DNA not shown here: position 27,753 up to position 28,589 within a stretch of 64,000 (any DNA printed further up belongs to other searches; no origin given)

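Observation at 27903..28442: NADAR (YbiA-like) domain protein: possible anti-DarT counter-defence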

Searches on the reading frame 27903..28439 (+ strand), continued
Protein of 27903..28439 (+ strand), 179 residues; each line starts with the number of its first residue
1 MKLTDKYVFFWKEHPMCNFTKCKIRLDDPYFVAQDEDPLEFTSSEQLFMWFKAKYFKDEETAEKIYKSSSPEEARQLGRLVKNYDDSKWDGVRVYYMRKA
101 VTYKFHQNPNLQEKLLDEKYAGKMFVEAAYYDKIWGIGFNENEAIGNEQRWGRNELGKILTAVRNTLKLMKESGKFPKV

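Call 33: find_encoding_contigs(protein=P0050, flank=6000, max_places=2)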
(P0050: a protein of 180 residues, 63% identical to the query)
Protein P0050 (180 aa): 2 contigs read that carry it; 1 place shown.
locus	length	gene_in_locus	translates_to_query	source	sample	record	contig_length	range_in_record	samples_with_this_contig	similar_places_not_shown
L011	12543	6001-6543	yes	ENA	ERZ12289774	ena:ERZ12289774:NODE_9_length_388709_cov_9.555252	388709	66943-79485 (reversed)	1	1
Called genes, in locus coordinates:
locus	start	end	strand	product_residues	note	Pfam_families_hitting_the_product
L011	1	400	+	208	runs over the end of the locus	PF04973:NMN_transporter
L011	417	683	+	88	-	-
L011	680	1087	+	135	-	-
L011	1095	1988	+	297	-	PF13353:Fer4_12 (weak), PF04055:Radical_SAM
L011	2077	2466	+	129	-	-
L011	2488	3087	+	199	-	-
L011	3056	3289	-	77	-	-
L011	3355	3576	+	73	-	-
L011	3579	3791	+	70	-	-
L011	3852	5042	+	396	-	PF06689:zf-C4_ClpX, PF00158:Sigma54_activat (faint), PF12775:AAA_7 (faint), PF07724:AAA_2, PF13401:AAA_22 (faint), PF00004:AAA, PF07728:AAA_5 (weak), PF10431:ClpB_D2-small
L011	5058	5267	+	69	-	-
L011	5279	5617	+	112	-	-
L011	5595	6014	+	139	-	-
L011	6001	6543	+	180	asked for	PF08719:NADAR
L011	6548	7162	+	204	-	PF00149:Metallophos (weak), PF12850:Metallophos_2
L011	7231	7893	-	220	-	PF09359:VTC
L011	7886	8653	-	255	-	-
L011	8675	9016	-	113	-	-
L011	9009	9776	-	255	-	-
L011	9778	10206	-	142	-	-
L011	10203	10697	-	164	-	-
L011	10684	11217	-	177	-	-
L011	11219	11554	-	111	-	-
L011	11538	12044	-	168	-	-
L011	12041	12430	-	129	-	-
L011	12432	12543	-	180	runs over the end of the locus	-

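Call 34: find_encoding_contigs(protein=P0086, flank=6000, max_places=2)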
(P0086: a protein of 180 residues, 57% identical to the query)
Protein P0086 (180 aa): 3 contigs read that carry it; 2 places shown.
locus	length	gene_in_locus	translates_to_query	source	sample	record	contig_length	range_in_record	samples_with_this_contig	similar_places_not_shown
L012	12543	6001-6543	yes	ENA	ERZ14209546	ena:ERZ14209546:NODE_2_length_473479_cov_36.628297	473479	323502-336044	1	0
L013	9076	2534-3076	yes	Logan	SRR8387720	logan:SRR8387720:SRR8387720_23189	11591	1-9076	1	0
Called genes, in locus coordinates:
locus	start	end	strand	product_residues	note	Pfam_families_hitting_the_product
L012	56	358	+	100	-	-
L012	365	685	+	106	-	-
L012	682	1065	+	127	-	-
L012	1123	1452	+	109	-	-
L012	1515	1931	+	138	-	-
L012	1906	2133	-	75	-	-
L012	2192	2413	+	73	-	-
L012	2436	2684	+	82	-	-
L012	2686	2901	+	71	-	-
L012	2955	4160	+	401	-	PF06689:zf-C4_ClpX, PF00493:MCM (weak), PF05496:RuvB_N (weak), PF12775:AAA_7 (weak), PF07724:AAA_2, PF00004:AAA, PF07728:AAA_5 (weak), PF10431:ClpB_D2-small, +2 more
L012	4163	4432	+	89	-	-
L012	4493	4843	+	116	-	-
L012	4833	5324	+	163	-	-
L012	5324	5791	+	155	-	-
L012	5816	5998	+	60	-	-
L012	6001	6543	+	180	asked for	PF08719:NADAR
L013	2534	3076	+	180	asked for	PF08719:NADAR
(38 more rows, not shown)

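Call 38: get_annotated_region(hit=H19, flank=3000)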
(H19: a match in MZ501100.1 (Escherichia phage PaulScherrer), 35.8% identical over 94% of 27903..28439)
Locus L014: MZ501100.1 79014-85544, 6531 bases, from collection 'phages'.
description: Escherichia phage PaulScherrer, complete genome.
organism: Escherichia phage PaulScherrer (NCBI taxid 2852032)
taxonomy: Viruses; Duplodnaviria; Heunggongvirae; Uroviricota; Caudoviricetes; Stephanstirmvirinae; Justusliebigvirus
host: Escherichia coli K-12; source: rotting plant waste; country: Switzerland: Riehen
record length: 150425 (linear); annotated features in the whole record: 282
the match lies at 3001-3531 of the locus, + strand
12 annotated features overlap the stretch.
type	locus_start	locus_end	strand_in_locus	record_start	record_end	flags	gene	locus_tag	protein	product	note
CDS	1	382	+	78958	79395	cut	-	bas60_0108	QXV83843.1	hypothetical protein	-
CDS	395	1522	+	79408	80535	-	-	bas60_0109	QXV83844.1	FtsH-like protease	-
CDS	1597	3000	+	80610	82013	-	-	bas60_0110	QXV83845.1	hypothetical protein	-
CDS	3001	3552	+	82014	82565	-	-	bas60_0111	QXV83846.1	putative YbiA-like N-glycosidase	-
CDS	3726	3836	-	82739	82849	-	-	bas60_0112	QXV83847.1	hypothetical protein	-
CDS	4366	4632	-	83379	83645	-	-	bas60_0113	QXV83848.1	hypothetical protein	-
CDS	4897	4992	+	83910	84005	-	-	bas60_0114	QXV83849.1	hypothetical protein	-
CDS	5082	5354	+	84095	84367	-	-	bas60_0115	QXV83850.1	hypothetical protein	-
CDS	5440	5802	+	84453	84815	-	-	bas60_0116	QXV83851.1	hypothetical protein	-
CDS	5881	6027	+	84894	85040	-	-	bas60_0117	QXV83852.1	hypothetical protein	-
CDS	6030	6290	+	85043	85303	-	-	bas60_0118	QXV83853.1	hypothetical protein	-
CDS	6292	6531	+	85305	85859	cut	-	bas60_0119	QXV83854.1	hypothetical protein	-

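Call 45: search_solved_structures(query=A2, max_evalue=0.01, show_alignments=4)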
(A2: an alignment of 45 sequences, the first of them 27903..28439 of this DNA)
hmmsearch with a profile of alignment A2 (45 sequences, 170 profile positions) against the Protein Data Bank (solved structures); distinct sequences matched with E-value up to 0.01: 2.
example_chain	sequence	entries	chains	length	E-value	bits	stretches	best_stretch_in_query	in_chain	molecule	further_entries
2b3w_A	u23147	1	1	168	1.7e-34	122.3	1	3-166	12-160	Hypothetical protein ybiA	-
8bau_A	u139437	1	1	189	3.5e-33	118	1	4-163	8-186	NADAR domain-containing protein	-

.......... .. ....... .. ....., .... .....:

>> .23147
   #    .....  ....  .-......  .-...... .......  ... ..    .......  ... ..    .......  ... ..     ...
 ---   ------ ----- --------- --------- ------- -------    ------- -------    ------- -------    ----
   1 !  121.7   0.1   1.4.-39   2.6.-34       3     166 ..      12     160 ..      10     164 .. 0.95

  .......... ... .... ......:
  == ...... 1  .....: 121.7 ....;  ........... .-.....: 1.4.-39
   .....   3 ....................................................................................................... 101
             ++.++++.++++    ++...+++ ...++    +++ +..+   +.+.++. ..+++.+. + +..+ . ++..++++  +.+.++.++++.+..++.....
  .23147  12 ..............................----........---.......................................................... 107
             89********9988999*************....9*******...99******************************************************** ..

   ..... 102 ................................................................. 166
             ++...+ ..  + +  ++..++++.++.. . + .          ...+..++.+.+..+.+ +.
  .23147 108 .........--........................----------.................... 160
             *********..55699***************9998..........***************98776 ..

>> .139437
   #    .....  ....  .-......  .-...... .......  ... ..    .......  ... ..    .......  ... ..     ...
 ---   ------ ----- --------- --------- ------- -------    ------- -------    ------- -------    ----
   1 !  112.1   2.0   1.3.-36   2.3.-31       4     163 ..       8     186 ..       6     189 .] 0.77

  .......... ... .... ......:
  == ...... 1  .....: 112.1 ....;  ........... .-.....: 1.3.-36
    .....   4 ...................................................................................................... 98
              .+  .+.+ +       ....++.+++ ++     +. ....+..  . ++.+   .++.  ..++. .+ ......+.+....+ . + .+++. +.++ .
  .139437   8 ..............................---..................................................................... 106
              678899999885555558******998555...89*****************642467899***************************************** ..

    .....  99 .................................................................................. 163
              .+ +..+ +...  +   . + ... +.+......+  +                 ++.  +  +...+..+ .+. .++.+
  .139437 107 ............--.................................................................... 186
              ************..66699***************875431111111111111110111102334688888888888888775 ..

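Call 58: predict_structure(alignment_id=A3)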
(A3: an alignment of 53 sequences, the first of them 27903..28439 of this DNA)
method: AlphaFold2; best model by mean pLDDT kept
length: 179 residues; sequences in the alignment: 53
mean_pLDDT: 96.2   pTM: 0.90
mean pLDDT of the five models: 96.2, 95.5, 95.4, 95.4, 94.6
residues with pLDDT >= 90: 169; 70-90: 7; 50-70: 3; < 50: 0
segments of 3 or more residues with pLDDT < 50: none
pLDDT, mean of each block of 10 residues (from residue 1): 97 97 95 91 99 98 98 98 98 98 98 98 97 97 96 98 97 79
secondary structure, 60 per line:
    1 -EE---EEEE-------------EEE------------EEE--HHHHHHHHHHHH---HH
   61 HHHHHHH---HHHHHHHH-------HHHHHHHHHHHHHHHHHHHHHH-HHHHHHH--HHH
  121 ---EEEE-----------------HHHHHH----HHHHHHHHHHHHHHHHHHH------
elements in order: E7-10 E24-26 E39-41 H44-55 H59-67 H71-78 H86-107 H109-115 E124-127 H145-150 H155-173

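Call 60: fold_search(model_id=the predicted structure, library=pdb)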
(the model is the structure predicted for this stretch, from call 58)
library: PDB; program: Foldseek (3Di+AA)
matches with E <= 10: 22; with E <= 0.001: 2
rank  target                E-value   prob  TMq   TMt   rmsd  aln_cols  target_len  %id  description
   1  8bau                  7.5e-12  1.00  0.74  0.71   3.3       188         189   28  Phytophthora nicotianae var. parasitica NADAR in complex with ADP-ribose (released 2023-07-12)
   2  2b3w_MODEL_1_A        9.4e-08  1.00  0.70  0.75   3.0       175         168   27  NMR structure of the E.coli protein YbiA, Northeast Structural Genomics target ET24. (released 2005-11-01)
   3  4gfk_A                3.7e+00  0.03  0.18  0.18  15.8       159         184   11  structures of NO factors (released 2013-06-19)
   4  7xey_A                4.6e+00  0.02  0.13  0.05  14.6       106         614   12  EDS1-PAD4 complexed with pRib-ADP (released 2022-07-13)
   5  9wa7_A                4.9e+00  0.02  0.13  0.14   8.6        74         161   19  Crystal Structure of Human NFIX in Complex with TGGCA(N3)TGCCA Palindromic DNA (released 2026-03-11)
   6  4nfu_A                4.9e+00  0.02  0.13  0.05  14.4       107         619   15  Structure of the central plant immunity signaling node EDS1 in complex with its interaction partner SAG101 (released 2013-12-11)
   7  8zw9_B                5.5e+00  0.02  0.14  0.05  15.1       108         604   12  RPS4-TIR induced At EDS1-PAD4-ADR1 heterotrimer (released 2024-11-06)
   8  4bq3_D                5.8e+00  0.04  0.22  0.08   9.8       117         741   12  Structural analysis of an exo-beta-agarase (released 2013-08-14)
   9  3ixs_E                6.2e+00  0.02  0.11  0.15   8.4        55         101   14  Ring1B C-terminal domain/RYBP C-terminal domain Complex (released 2010-08-25)
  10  9xvf_A                6.9e+00  0.01  0.13  0.14   8.7        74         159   20  Crystal structure of NFIA monomer bound to DNA (released 2026-01-21)
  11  3llw_A                7.4e+00  0.01  0.17  0.12  14.3       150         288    9  Crystal structure of geranyltransferase from helicobacter pylori 26695 (released 2010-03-31)
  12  9jbn_A                7.4e+00  0.01  0.13  0.05  14.7       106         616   16  Cryo-EM structure of the Arabidopsis EDS1-PAD4-ADR1 immune complex in the presence of pRib-AMP (released 2025-09-03)
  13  9jh2_A                7.8e+00  0.01  0.15  0.16   8.8        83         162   19  Crystal Structure of NFIA in Complex with DNA containing the TGGCA Motif (released 2025-12-24)
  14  8x9y_E                7.8e+00  0.01  0.12  0.07  13.6       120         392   14  E-hexon capsomer of the VZV C-Capsid (released 2025-04-30)
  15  4gct_A                8.3e+00  0.03  0.18  0.18  11.9        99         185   11  structure of No factor protein-DNA complex (released 2013-06-19)
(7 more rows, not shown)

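Call 64: get_annotated_region(hit=H12, flank=6000)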
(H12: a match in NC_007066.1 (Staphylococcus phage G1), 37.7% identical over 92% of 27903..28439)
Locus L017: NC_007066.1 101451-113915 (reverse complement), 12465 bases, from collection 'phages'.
description: Staphylococcus phage G1, complete genome.
organism: Staphylococcus phage G1 (NCBI taxid 2908166)
taxonomy: Viruses; Duplodnaviria; Heunggongvirae; Uroviricota; Caudoviricetes; Herelleviridae; Twortvirinae; Kayvirus; Kayvirus G1
host: Staphylococcus aureus; source: -; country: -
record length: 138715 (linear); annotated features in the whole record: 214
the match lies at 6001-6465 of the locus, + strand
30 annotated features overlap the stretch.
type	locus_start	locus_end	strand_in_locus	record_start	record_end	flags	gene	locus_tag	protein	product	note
CDS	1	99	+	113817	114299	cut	-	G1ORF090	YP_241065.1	hypothetical protein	-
CDS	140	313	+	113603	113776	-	-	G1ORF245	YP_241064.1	ORF245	-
CDS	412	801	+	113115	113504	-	-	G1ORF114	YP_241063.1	ORF114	-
CDS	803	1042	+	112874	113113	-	-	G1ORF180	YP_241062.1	ORF180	-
CDS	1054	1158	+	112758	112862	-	-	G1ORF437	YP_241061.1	ORF437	-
CDS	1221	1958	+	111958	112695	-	-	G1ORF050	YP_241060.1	nucleotidyltransferase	-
CDS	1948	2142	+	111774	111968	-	-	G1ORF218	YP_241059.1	ORF218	-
CDS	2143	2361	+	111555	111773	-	-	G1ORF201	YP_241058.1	ORF201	-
CDS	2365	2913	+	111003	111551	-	-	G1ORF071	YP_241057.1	hypothetical protein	-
CDS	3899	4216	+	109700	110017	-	-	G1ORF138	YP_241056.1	major tail protein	-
CDS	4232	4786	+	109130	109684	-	-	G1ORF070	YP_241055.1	ORF070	-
CDS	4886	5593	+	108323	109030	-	-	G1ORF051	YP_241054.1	NinI-like serine-threonine phosphatase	-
CDS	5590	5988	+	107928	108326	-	-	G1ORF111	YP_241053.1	ORF111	-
CDS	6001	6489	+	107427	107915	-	-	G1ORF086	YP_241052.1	NADAR family protein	-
CDS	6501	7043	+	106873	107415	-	-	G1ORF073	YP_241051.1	ORF073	-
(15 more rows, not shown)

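Call 65: get_annotated_region(hit=H7, flank=6000)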
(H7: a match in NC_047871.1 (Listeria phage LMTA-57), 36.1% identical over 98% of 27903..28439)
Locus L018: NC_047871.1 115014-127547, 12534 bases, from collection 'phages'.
description: Listeria phage LMTA-57, complete genome.
organism: Listeria phage LMTA-57 (NCBI taxid 1486414)
taxonomy: Viruses; Duplodnaviria; Heunggongvirae; Uroviricota; Caudoviricetes; Herelleviridae; Jasinkavirinae; Pecentumvirus; Pecentumvirus LMSP25
host: Listeria monocytogenes; source: -; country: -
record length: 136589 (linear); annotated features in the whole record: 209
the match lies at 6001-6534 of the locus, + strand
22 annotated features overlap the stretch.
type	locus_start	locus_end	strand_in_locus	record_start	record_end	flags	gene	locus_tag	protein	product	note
CDS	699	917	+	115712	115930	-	-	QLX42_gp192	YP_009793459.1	hypothetical protein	-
tRNA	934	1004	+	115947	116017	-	-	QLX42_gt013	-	tRNA-Met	tRNA-Met-CAT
CDS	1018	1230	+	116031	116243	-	-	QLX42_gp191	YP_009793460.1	hypothetical protein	-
CDS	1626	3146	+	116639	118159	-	-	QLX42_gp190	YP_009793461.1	DUF2828 domain containing protein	-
CDS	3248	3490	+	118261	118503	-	-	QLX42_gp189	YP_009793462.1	helix-turn-helix XRE-family like protein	-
CDS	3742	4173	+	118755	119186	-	-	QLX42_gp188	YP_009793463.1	hypothetical protein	-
CDS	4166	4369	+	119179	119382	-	-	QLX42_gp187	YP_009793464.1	hypothetical protein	-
CDS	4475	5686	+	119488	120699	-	-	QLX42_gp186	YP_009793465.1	tRNA-splicing ligase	-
CDS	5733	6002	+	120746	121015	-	-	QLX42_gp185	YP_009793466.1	hypothetical protein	-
CDS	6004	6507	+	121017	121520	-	-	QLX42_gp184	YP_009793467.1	DUF1768 domain containing protein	-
CDS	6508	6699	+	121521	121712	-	-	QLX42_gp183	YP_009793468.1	hypothetical protein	-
CDS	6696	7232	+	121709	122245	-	-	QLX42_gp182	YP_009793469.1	hypothetical protein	-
CDS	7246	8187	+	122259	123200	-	-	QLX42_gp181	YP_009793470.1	hypothetical protein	-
CDS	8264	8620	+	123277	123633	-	-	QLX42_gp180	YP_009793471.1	hypothetical protein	-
CDS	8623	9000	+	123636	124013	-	-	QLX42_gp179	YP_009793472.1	hypothetical protein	-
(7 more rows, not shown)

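Call 69: search_protein_families(library=ncbifam, proteins=[L011:6548-7159:+, L017:4886-5590:+, L018:9232-9846:+], max_evalue=0.01)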
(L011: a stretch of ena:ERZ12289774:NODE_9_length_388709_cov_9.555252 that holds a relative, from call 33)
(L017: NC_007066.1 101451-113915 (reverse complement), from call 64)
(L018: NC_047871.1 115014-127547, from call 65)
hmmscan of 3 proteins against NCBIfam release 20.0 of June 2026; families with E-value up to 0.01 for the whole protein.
L011:6548-7159:+ (204 aa): 1 family
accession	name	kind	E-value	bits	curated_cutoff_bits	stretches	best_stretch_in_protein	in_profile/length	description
TIGR00040.1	yfcE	subfamily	0.0005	20.2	56.25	1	54-117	26-83/158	YfcE family phosphodiesterase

L017:4886-5590:+ (235 aa): 7 families
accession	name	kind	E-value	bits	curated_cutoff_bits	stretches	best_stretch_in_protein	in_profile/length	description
NF001204.0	PRK00166.1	equivalog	1.9e-13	50.3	176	1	1-82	1-78/276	symmetrical bis(5'-nucleosyl)-tetraphosphatase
TIGR00668.1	apaH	equivalog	2.8e-08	33.5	222.85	1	1-84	1-80/279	bis(5'-nucleosyl)-tetraphosphatase (symmetrical) ApaH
TIGR04075.1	bacter_Pnkp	equivalog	3.3e-07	28.9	750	1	30-77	222-268/851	polynucleotide kinase-phosphatase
NF010148.0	PRK13625.1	equivalog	9.8e-07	28.5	340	1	1-79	1-85/245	bis(5'-nucleosyl)-tetraphosphatase PrpE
NF007425.0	PRK09968.1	equivalog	1.3e-05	25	332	1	3-73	17-81/218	protein-serine/threonine phosphatase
NF043030.1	T4SS_Wip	domain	1.9e-05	23.9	300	1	12-90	70-145/330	Dot/Icm T4SS effector Wip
NF008516.0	PRK11439.1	equivalog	0.0015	18.5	326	0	3-73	19-83/218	protein-serine/threonine phosphatase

L018:9232-9846:+ (205 aa): 3 families
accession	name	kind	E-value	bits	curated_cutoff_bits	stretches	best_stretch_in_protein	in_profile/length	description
TIGR00040.1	yfcE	subfamily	0.00023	21.3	56.25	1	56-142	21-100/158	YfcE family phosphodiesterase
TIGR04168.1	TIGR04168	hypoth_equivalog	0.0017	17.8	200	1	64-114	6-55/269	TIGR04168 family protein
TIGR04123.1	P_estr_lig_assc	hypoth_equivalog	0.0022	17.4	150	1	67-158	68-153/207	ligase-associated DNA damage response endonuclease PdeM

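Call 75: search_protein_families(library=padloc, proteins=[window:27903-28439:+, L014:3001-3549:+, L017:6001-6486:+], max_evalue=0.01)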
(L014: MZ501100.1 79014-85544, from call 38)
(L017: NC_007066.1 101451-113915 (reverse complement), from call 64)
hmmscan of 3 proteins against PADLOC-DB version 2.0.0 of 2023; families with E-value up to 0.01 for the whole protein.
window:27903-28439:+ (179 aa): 1 family
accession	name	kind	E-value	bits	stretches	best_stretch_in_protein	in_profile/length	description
PDLC04643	PDC-M42C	-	4.3e-30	103.1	1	37-167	27-157/158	-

L014:3001-3549:+ (183 aa): 1 family
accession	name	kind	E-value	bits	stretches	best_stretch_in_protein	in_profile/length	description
PDLC04643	PDC-M42C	-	1.7e-34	117.4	1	16-167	15-148/158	-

L017:6001-6486:+ (162 aa): 1 family
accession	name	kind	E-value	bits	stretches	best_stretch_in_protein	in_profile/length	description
PDLC04643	PDC-M42C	-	7.4e-35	118.5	1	15-156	14-155/158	-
